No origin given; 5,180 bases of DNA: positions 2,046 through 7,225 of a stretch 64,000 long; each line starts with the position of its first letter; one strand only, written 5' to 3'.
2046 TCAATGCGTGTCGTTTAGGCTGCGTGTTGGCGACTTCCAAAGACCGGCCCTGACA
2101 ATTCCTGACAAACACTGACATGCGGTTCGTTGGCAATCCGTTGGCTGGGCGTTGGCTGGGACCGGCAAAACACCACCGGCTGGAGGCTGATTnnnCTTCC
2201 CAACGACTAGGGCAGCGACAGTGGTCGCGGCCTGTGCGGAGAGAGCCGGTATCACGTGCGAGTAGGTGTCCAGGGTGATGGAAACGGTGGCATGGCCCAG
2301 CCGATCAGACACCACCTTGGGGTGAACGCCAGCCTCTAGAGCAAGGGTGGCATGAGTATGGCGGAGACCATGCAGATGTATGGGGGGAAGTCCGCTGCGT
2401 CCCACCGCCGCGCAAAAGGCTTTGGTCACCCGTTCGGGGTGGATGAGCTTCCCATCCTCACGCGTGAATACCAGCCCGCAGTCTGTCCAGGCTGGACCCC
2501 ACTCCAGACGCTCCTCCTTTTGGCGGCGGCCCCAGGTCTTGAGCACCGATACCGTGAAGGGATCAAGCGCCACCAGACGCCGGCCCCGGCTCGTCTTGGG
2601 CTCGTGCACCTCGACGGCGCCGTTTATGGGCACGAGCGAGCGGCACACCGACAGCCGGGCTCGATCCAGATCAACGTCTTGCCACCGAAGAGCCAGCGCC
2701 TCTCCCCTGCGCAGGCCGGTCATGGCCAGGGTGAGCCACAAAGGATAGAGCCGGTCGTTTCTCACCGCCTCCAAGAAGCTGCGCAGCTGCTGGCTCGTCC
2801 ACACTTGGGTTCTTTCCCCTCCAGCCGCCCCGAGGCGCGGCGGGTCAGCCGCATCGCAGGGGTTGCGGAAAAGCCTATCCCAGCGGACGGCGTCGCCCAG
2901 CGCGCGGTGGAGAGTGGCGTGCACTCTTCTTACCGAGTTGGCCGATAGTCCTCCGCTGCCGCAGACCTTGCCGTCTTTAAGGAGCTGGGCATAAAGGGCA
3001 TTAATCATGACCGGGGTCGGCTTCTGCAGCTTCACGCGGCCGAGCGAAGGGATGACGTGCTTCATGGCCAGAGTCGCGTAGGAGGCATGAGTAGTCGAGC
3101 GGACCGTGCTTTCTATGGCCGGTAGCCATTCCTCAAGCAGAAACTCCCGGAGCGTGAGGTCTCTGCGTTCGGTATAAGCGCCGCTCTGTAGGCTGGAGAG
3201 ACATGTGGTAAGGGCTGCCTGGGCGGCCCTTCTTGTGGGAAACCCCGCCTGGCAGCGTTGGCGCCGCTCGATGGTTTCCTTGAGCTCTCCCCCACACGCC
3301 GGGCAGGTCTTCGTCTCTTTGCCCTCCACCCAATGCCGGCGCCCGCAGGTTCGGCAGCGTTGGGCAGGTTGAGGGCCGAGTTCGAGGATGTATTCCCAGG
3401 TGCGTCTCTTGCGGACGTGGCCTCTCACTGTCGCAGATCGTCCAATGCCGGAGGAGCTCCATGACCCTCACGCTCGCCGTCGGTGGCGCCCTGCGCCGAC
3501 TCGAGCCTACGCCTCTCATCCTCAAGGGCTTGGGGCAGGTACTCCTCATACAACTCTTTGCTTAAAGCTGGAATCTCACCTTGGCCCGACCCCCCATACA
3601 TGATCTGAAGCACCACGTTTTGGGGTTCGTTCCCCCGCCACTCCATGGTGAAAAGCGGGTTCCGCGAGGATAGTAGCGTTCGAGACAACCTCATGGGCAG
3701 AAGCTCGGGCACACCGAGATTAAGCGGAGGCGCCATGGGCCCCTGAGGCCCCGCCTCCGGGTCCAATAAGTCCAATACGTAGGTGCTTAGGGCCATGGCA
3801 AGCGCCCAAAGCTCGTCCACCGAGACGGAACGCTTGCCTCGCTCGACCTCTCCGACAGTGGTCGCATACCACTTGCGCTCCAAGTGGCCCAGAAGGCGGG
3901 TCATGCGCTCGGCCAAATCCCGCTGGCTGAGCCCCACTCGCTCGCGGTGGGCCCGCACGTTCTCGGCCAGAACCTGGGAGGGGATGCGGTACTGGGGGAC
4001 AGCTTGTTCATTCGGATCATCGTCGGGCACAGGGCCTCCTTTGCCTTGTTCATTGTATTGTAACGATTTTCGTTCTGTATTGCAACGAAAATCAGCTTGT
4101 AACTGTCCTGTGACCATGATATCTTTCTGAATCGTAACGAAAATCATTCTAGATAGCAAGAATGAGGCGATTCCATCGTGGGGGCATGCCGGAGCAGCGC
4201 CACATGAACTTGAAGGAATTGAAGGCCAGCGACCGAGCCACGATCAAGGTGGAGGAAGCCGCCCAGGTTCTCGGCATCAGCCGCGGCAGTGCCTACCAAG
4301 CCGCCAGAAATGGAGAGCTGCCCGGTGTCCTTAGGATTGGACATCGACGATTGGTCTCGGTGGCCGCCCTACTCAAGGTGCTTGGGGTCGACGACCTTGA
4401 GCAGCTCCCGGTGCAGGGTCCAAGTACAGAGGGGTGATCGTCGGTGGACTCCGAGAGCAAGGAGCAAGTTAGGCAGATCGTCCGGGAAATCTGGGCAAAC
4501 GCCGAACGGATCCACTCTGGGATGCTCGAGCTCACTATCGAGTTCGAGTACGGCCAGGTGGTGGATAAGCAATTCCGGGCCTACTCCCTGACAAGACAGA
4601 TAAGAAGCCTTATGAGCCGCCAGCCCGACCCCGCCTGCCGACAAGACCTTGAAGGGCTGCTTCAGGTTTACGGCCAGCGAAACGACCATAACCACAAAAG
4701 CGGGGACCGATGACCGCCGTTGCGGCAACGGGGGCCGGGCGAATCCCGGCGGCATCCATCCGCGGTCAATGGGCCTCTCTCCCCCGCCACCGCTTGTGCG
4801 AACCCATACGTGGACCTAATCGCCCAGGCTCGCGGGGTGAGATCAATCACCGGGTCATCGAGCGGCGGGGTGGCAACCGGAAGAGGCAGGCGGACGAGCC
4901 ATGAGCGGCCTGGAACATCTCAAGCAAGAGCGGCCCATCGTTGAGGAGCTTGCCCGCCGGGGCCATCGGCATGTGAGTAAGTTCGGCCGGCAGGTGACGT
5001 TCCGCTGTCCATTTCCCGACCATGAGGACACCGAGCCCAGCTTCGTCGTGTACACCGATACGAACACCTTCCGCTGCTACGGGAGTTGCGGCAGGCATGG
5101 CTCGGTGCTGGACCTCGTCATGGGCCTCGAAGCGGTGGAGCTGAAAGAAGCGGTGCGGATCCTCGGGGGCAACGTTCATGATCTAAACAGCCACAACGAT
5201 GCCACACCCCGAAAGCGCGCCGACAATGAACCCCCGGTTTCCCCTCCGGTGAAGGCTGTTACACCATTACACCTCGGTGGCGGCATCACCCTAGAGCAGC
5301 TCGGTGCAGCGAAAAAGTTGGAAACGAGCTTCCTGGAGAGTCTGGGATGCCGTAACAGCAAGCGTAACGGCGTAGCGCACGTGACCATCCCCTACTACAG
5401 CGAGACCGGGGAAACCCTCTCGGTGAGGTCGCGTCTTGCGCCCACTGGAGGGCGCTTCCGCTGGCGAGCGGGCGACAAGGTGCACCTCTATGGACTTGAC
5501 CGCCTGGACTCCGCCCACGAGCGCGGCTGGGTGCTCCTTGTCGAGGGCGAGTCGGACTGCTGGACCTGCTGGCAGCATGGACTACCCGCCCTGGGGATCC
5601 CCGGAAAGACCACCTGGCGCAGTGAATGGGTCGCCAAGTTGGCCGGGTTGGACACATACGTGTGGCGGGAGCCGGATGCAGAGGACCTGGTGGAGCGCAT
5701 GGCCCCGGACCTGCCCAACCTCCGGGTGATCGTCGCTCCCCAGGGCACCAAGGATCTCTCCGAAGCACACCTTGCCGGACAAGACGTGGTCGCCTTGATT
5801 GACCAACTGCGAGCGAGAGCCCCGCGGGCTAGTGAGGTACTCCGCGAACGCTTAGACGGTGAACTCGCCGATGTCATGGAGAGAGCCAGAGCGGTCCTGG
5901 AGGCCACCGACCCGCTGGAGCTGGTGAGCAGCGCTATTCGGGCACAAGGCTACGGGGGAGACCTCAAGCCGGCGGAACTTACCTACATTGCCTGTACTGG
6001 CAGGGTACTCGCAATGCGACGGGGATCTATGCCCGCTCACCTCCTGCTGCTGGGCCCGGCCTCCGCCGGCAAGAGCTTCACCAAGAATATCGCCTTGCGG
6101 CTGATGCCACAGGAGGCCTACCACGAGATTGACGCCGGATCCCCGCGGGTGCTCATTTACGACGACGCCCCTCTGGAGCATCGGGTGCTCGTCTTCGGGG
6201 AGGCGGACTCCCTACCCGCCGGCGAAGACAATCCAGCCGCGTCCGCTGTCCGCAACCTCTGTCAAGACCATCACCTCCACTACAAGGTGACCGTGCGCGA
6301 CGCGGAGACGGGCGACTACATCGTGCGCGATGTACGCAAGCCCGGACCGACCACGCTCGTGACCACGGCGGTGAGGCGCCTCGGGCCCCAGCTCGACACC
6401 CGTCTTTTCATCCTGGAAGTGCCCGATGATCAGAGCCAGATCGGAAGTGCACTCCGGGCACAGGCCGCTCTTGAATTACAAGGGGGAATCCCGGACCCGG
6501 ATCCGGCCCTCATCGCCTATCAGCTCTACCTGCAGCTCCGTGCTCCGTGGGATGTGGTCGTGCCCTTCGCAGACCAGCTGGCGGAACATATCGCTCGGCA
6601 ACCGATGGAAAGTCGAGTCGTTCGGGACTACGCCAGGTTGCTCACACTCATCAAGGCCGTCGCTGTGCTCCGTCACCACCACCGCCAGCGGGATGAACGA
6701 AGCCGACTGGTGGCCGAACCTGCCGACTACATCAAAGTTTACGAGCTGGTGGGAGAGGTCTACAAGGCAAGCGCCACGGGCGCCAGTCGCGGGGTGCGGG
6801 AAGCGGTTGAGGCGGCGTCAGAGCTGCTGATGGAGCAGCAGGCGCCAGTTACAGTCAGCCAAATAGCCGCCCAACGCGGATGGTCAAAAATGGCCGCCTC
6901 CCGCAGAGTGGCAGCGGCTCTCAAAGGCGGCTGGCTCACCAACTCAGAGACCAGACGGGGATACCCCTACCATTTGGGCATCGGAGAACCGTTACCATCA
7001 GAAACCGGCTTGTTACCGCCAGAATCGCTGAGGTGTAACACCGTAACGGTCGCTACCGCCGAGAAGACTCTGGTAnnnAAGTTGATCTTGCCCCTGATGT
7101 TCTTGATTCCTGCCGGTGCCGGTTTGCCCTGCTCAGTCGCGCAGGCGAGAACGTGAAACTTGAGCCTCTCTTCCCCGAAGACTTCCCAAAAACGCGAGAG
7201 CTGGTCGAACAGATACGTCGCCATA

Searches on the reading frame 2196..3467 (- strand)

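Call 94: search_protein_families(library=pfam, proteins=[window:2196-3467:-], max_evalue=0.00001)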
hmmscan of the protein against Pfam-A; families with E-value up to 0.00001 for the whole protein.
window:2196-3467:- (424 aa): 2 families
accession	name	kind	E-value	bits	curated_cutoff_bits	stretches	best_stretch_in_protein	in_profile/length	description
PF00589.27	Phage_integrase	-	2.6e-21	76.6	27.1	1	224-405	4-168/172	Phage integrase family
PF14659.12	Phage_int_SAM_3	-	1.5e-06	28.8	22.6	1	110-161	5-56/58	Phage integrase, N-terminal SAM-like domain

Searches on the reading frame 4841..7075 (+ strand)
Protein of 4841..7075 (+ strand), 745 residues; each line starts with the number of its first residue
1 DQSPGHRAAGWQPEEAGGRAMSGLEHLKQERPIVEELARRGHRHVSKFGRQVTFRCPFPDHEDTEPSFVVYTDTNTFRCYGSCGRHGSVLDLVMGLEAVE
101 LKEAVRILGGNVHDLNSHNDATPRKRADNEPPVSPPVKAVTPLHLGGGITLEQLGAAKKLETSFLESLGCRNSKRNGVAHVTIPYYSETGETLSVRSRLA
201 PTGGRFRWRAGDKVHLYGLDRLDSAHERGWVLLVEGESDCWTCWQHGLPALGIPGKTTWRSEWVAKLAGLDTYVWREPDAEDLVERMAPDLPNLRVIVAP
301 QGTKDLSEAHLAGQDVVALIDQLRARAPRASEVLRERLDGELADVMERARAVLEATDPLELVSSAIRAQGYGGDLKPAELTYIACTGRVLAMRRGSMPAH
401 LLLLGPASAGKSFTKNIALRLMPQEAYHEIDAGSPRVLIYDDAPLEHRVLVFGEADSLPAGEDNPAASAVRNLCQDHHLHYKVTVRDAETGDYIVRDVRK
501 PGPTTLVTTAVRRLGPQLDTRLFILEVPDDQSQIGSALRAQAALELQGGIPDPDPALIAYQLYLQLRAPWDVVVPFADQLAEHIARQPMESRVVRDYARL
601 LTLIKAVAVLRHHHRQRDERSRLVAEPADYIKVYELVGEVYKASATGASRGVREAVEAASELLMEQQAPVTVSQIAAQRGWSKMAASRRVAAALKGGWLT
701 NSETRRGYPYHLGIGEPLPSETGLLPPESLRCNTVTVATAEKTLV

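Call 94: search_protein_families(library=pfam, proteins=[window:4841-7075:+], max_evalue=0.00001)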
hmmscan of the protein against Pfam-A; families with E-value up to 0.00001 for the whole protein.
window:4841-7075:+ (745 aa): 1 family
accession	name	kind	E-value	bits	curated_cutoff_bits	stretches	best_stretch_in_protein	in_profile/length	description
PF01807.25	Zn_ribbon_DnaG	-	1.5e-11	44.4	24.9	1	24-110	6-87/98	CHC2 zinc finger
